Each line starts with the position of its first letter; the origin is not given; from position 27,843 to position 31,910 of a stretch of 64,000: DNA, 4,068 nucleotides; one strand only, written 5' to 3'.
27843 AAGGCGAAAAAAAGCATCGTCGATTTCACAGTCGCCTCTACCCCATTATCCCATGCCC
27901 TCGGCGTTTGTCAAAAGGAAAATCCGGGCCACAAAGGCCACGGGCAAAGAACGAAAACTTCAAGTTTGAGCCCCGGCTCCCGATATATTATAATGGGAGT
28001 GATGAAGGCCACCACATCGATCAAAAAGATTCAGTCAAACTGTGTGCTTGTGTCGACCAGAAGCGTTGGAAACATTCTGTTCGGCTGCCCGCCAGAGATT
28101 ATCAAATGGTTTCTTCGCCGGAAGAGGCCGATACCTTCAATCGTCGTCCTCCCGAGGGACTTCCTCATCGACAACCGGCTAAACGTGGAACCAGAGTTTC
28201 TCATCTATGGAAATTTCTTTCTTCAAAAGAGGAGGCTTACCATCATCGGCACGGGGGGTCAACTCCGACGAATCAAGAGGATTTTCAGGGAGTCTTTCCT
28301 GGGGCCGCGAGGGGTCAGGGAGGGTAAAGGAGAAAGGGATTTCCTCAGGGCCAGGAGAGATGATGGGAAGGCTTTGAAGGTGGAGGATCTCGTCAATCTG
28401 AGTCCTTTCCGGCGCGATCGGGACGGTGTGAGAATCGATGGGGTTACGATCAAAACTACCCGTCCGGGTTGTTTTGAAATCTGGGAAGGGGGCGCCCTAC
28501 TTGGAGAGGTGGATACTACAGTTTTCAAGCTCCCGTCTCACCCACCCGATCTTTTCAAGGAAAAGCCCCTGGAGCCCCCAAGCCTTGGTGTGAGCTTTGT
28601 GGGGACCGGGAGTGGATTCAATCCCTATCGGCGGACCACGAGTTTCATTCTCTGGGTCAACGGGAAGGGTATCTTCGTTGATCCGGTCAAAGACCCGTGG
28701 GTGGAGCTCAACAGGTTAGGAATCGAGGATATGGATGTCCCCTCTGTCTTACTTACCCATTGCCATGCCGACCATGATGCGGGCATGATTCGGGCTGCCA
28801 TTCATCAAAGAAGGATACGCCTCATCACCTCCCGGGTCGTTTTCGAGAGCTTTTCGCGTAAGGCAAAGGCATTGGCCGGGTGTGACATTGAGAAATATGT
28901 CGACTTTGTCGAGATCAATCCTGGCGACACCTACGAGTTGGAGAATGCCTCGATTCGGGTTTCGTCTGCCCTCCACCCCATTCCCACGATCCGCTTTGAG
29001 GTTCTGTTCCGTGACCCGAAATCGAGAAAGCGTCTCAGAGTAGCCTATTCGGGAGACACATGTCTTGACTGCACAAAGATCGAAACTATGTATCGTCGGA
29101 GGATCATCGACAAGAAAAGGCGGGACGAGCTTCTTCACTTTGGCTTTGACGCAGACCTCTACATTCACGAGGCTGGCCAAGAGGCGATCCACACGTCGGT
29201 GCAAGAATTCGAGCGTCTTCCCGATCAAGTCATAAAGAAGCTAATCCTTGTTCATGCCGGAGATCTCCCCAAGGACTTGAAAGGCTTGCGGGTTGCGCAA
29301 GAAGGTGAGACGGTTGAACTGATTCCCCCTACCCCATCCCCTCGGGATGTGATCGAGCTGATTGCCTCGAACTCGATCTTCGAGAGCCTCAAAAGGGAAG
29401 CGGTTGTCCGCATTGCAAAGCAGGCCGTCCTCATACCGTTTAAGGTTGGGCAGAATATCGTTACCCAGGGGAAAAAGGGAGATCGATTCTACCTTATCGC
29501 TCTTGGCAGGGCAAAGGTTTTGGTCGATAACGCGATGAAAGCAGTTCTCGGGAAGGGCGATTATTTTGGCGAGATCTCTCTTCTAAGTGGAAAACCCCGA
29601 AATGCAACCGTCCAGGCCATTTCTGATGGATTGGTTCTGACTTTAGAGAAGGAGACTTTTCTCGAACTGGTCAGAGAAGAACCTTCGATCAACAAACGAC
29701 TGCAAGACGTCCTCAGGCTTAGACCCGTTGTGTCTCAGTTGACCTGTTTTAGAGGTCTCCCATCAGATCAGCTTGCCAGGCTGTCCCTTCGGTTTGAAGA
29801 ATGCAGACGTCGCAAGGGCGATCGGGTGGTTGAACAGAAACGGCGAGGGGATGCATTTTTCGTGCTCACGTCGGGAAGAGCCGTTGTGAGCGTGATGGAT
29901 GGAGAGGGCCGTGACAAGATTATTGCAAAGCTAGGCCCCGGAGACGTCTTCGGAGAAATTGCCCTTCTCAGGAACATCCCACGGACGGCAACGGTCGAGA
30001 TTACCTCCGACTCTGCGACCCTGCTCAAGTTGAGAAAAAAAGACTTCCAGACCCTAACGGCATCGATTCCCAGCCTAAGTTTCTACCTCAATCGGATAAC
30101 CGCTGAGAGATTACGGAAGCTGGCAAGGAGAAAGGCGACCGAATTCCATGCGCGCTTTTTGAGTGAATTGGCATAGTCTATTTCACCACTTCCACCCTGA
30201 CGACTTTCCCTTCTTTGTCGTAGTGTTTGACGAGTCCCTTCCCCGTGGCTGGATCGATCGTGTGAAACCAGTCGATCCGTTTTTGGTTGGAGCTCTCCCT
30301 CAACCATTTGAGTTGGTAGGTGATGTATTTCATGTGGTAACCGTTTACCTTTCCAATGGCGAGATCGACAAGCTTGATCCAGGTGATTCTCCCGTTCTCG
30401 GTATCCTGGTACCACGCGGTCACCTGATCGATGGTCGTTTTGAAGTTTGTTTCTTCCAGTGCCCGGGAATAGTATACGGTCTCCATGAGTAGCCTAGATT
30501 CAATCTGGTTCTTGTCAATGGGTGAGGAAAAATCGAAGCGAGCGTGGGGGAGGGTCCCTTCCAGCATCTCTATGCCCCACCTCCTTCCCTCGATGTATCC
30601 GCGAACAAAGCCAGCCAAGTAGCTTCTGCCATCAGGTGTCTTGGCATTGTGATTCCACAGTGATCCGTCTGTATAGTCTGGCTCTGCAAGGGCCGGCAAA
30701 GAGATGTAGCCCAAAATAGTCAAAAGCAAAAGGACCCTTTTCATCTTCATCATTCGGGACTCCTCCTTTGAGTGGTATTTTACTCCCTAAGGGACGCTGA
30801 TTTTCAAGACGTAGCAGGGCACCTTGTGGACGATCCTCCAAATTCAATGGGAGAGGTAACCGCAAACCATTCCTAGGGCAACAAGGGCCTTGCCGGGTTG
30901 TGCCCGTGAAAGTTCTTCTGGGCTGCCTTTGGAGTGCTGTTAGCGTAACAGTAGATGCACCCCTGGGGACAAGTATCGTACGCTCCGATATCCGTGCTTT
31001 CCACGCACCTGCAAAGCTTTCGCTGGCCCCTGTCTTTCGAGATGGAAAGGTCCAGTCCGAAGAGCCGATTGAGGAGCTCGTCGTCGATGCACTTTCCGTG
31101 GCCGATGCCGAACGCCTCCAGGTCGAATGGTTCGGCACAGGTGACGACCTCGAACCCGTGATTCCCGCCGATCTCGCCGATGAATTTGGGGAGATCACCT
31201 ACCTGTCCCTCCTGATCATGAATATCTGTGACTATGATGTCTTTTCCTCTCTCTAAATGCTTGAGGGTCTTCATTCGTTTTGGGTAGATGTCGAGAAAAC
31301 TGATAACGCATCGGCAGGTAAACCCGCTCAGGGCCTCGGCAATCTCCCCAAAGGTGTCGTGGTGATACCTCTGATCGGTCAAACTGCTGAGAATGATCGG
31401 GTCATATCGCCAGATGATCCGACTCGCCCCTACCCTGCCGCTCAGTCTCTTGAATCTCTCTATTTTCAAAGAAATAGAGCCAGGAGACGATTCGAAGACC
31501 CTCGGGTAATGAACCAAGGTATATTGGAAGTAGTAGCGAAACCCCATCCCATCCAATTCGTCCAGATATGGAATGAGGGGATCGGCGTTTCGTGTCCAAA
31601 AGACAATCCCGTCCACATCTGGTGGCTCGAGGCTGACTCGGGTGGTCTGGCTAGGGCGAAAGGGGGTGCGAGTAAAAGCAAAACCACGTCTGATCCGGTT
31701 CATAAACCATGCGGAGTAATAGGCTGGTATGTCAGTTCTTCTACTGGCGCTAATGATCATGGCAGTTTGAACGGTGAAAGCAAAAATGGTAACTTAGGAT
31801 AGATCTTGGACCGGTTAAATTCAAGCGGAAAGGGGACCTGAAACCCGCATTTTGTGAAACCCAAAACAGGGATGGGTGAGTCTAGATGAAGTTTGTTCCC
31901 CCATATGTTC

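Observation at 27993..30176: Metallo-beta-lactamase-fold hydrolase fused to two cyclic-nucleotide-binding domains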

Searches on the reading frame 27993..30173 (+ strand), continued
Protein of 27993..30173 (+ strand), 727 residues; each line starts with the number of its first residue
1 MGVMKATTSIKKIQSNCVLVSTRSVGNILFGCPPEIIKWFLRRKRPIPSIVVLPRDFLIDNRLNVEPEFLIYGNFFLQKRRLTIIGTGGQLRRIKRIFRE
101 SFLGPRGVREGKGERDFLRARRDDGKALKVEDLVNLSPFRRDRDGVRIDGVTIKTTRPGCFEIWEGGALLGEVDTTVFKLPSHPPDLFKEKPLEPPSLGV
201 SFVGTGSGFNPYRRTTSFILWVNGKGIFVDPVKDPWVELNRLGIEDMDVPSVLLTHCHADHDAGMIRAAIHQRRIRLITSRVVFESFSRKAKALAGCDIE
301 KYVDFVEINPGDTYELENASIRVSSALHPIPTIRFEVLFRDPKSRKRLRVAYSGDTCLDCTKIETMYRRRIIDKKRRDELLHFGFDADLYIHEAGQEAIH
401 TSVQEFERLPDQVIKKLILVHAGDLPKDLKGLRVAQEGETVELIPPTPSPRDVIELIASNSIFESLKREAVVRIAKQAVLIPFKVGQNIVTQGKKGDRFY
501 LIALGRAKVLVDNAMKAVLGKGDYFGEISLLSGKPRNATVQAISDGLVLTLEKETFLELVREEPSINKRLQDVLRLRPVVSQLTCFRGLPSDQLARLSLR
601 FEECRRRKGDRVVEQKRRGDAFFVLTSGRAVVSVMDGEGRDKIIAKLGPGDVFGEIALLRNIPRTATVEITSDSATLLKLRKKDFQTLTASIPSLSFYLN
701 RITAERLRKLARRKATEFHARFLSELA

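Call 30: fold_search(model_id=the predicted structure, library=pdb)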
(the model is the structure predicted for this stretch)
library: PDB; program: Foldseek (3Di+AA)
matches with E <= 10: 1772; with E <= 0.001: 857
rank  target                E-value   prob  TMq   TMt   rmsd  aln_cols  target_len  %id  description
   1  1ne4                  2.6e-24  1.00  0.21  0.49   9.0       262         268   26  Crystal Structure of Rp-cAMP Binding R1a Subunit of cAMP-dependent Protein Kinase (released 2004-01-13)
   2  6rsx                  2.7e-23  1.00  0.22  0.48   8.5       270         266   24  Regulatory Subunit of cAMP-dependant Protein Kinase A from Euglena gracilis at 1.6 A resolution (released 2020-10-28)
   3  1rl3_B                2.6e-22  1.00  0.20  0.50   9.4       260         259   28  Crystal structure of cAMP-free R1a subunit of PKA (released 2004-07-06)
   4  5kbf_A                4.3e-22  1.00  0.25  0.51   7.0       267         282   23  cAMP bound PfPKA-R (141-441) (released 2016-10-12)
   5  5j3u                  4.8e-22  1.00  0.19  0.47  12.7       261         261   23  Co-crystal structure of the regulatory domain of Toxoplasma gondii PKA with cAMP (released 2016-04-20)
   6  6h4g_A                6.0e-22  1.00  0.23  0.48   8.2       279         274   18  Regulatory subunit of a cAMP-independent protein kinase A from Trypanosoma brucei: E311A, T318R, V319A mutant bound to (released 2019-08-14)
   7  1cx4                  7.1e-22  1.00  0.19  0.49  13.3       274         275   22  CRYSTAL STRUCTURE OF A DELETION MUTANT OF THE TYPE II BETA REGULATORY SUBUNIT OF CAMP-DEPENDENT PROTEIN KINASE (released 2001-03-07)
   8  3shr_A                8.4e-22  1.00  0.17  0.41  19.1       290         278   23  Crystal Structure of cGMP-dependent Protein Kinase Reveals Novel Site of Interchain Communication (released 2011-09-21)
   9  4jv4                  1.0e-21  1.00  0.20  0.49   9.1       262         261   26  Crystal Structure of RIalpha(91-379) bound to HE33, a N6 di-propyl substituted cAMP analog (released 2013-09-18)
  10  1rgs                  1.2e-21  1.00  0.20  0.47   9.2       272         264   25  REGULATORY SUBUNIT OF CAMP DEPENDENT PROTEIN KINASE (released 1996-12-07)
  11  4z07_A                1.5e-21  1.00  0.17  0.45  17.1       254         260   24  Co-crystal structure of the tandem CNB (CNB-A/B) domains of human PKG I beta with cGMP (released 2016-04-13)
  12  4mx3_A                1.7e-21  1.00  0.21  0.49   8.5       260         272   27  Crystal Structure of PKA RIalpha Homodimer (released 2014-01-15)
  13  6h4g_B                1.9e-21  1.00  0.23  0.48   8.1       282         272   20  Regulatory subunit of a cAMP-independent protein kinase A from Trypanosoma brucei: E311A, T318R, V319A mutant bound to (released 2019-08-14)
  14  4z07_C                2.9e-21  1.00  0.17  0.45  16.9       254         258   24  Co-crystal structure of the tandem CNB (CNB-A/B) domains of human PKG I beta with cGMP (released 2016-04-13)
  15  4mx3_B                3.4e-21  1.00  0.21  0.51   8.7       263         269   27  Crystal Structure of PKA RIalpha Homodimer (released 2014-01-15)
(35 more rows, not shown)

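Call 47: find_related_loci(query=A1, collection=genome_contigs, flank=6000)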
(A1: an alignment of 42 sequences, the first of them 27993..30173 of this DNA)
Query A1 (727 aa) in genome_contigs; peptide patterns used: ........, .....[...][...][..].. (x = any residue, [..] = any of these).
600 stretches matched a pattern (row limit reached: there are more); 380 encode a relative of the query (tblastn E <= 1e-3); the best 80 are kept; 80 distinct loci.
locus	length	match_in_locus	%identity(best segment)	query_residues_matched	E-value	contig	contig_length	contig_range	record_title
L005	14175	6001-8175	74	2-727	0e+0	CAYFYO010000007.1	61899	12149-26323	MAG TPA_asm: uncultured Thermodesulfobacteriota bacterium isolate ERP108616_co2_127 genome assembly, contig: NODE_443_le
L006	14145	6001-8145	32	4-700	1e-95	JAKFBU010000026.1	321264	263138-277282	MAG: Candidatus Sericytochromatia bacterium isolate LC003 contig-124_6, whole genome shotgun sequence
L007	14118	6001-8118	30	5-695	2e-82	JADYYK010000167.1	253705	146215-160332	MAG: Deltaproteobacteria bacterium isolate SJ525 c_000000770289, whole genome shotgun sequence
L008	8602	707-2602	30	26-685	2e-81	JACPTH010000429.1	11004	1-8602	MAG: bacterium isolate NC_groundwater_727_Ag_S-0.65um_43_6 S37_SO-6_scaffold_596690, whole genome shotgun sequence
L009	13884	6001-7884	31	24-717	3e-81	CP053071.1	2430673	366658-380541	Brevinematales bacterium NS chromosome, complete genome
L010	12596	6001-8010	28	24-701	7e-81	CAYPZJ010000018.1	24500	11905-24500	MAG TPA_asm: uncultured Spirochaetia bacterium isolate binchicken_co8_324 genome assembly, contig: NODE_3017_length_2450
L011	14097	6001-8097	30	18-704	1e-80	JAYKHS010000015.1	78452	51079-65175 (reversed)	MAG: Candidatus Sericytochromatia bacterium isolate 243584 NODE_12107336, whole genome shotgun sequence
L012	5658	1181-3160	30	19-724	2e-80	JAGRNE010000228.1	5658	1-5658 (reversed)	MAG: Leptospiraceae bacterium isolate HKST-UBA09 NODE_228_length_5658_cov_3.450457, whole genome shotgun sequence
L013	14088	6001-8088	31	6-683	6e-80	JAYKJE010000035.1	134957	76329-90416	MAG: bacterium isolate 807899 NODE_58083354, whole genome shotgun sequence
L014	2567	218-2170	30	3-634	4e-82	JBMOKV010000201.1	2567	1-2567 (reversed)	MAG: Candidatus Rifleibacteriota bacterium isolate Betzabe_MAG007 MAG007_201, whole genome shotgun sequence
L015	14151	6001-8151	29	5-698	1e-79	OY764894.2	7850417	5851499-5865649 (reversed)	MAG: uncultured Desulfobacterium sp. isolate 35125921-b51f-40db-957b-bccbeeb29ead genome assembly, chromosome: 1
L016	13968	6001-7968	30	24-723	1e-79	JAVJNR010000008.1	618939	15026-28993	MAG: Leptospiraceae bacterium isolate A1-SPW-03 k141_33244, whole genome shotgun sequence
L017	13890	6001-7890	29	26-633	1e-79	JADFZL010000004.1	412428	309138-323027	MAG: Candidatus Riflebacteria bacterium isolate nHGRbin4 nHGR_bin4_NODE_4_length_412428_cov_23.050616, whole genome shot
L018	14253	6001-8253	29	4-726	3e-79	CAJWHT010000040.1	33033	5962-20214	MAG TPA_asm: uncultured Desulfobacteraceae bacterium isolate ERR599032_bin.108_MetaBAT_v2.12.1_MAG genome assembly, cont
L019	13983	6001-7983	28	12-656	7e-79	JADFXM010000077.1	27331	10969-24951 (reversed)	MAG: Candidatus Riflebacteria bacterium isolate nDJH14bin3 nDJH14_bin3_NODE_77_length_27331_cov_77.253860, whole genome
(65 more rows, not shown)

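Call 60: search_protein_families(library=padloc, proteins=[window:27993-30173:+], max_evalue=0.01)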
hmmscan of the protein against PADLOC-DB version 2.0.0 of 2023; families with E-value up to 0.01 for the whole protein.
window:27993-30173:+ (727 aa): 5 families
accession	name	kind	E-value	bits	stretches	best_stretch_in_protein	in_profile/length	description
PDLC02371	PycTIR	-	4.6e-28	96.4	2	453-575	13-135/288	-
PDLC00731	Effector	-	7.5e-27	92.1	2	453-574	16-137/306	TIR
PDLC00732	Effector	-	3.9e-20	70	2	453-572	12-131/301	TIR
PDLC00730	Effector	-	1.2e-12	45.7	2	473-572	51-152/299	TIR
PDLC00734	PycC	-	1.2e-09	35.8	2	470-562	24-122/374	Pycsar cyclase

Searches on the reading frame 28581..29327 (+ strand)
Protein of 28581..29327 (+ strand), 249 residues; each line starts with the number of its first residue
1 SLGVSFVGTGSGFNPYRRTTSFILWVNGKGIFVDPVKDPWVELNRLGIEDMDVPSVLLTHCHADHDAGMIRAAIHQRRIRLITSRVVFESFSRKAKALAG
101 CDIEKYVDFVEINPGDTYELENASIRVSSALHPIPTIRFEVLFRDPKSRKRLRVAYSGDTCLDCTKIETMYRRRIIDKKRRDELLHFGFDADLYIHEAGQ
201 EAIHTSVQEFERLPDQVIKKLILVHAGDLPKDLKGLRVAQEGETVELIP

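Call 70: search_dna_similar(query=window:28581-29327:+, collection=phages, mode=protein, max_evalue=0.001, max_rows=10)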
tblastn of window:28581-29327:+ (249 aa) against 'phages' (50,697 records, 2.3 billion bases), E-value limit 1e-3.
Records with a match: 9; places in all: 9; records where one place covers at least 80% of the query: 9.
Best place of each record, by identity: <60% 9.
By first word of the organism name: Bacillus 9.
By host as written in the record: Bacillus subtilis 6; Bacillus licheniformis KKP_3373 2; Bacillus subtilis BEST7003 1.
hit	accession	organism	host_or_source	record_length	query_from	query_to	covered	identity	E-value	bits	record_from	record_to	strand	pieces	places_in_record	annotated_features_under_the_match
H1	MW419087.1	Bacillus phage 015DV004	Bacillus subtilis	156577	4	244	97%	24.0%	1e-4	49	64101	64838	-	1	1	142: ribonuclease Z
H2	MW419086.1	Bacillus phage 015DV002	Bacillus subtilis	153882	4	244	97%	24.0%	1e-4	49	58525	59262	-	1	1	123: ribonuclease Z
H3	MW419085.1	Bacillus phage 000TH009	Bacillus subtilis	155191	4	244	97%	24.0%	2e-4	49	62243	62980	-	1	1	136: ribonuclease Z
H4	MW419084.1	Bacillus phage 000TH008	Bacillus subtilis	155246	4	244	97%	24.0%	2e-4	49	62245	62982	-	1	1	136: ribonuclease Z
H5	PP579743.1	Bacillus phage KKP_4048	Bacillus licheniformis KKP_3373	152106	4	247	98%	23.2%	2e-4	48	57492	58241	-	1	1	hypothetical protein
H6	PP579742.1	Bacillus phage KKP_4047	Bacillus licheniformis KKP_3373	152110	4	247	98%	23.2%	2e-4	48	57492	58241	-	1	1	hypothetical protein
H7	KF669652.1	Bacillus phage Grass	Bacillus subtilis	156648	1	244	98%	21.9%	7e-4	46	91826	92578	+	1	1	metal-dependent hydrolase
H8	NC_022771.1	Bacillus phage Grass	Bacillus subtilis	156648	1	244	98%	21.9%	7e-4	46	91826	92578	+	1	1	metal-dependent hydrolase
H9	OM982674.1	Bacillus phage SBSphiJ7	Bacillus subtilis BEST7003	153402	1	244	98%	21.7%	2e-4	48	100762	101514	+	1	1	hypothetical protein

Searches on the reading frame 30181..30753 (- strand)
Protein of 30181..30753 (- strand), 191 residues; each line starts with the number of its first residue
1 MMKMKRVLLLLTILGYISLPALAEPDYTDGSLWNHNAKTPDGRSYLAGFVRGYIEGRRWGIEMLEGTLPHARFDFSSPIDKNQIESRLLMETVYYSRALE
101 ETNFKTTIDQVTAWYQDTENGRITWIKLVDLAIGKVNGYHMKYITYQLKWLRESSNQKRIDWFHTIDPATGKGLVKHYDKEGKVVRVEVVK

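Call 16: search_protein_families(library=pfam, proteins=[window:30181-30753:-], max_evalue=0.001)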
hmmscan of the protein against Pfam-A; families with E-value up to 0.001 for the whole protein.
window:30181-30753:- (191 aa): 0 families

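Call 60: search_protein_families(library=padloc, proteins=[window:30181-30753:-], max_evalue=0.01)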
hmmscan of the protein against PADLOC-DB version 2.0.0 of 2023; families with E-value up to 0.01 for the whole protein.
window:30181-30753:- (191 aa): 1 family
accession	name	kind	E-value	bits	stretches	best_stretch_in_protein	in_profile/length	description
PDLC02427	PprPIWI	-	0.0082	15.1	1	79-170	66-124/138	-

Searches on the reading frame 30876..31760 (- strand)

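Call 16: search_protein_families(library=pfam, proteins=[window:30876-31760:-], max_evalue=0.001)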
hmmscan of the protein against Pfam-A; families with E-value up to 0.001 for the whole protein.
window:30876-31760:- (295 aa): 1 family
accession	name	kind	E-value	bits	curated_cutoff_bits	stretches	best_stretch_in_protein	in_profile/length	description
PF08902.16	DUF1848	-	7.1e-93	311.6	30.5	1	2-273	1-262/262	Domain of unknown function (DUF1848)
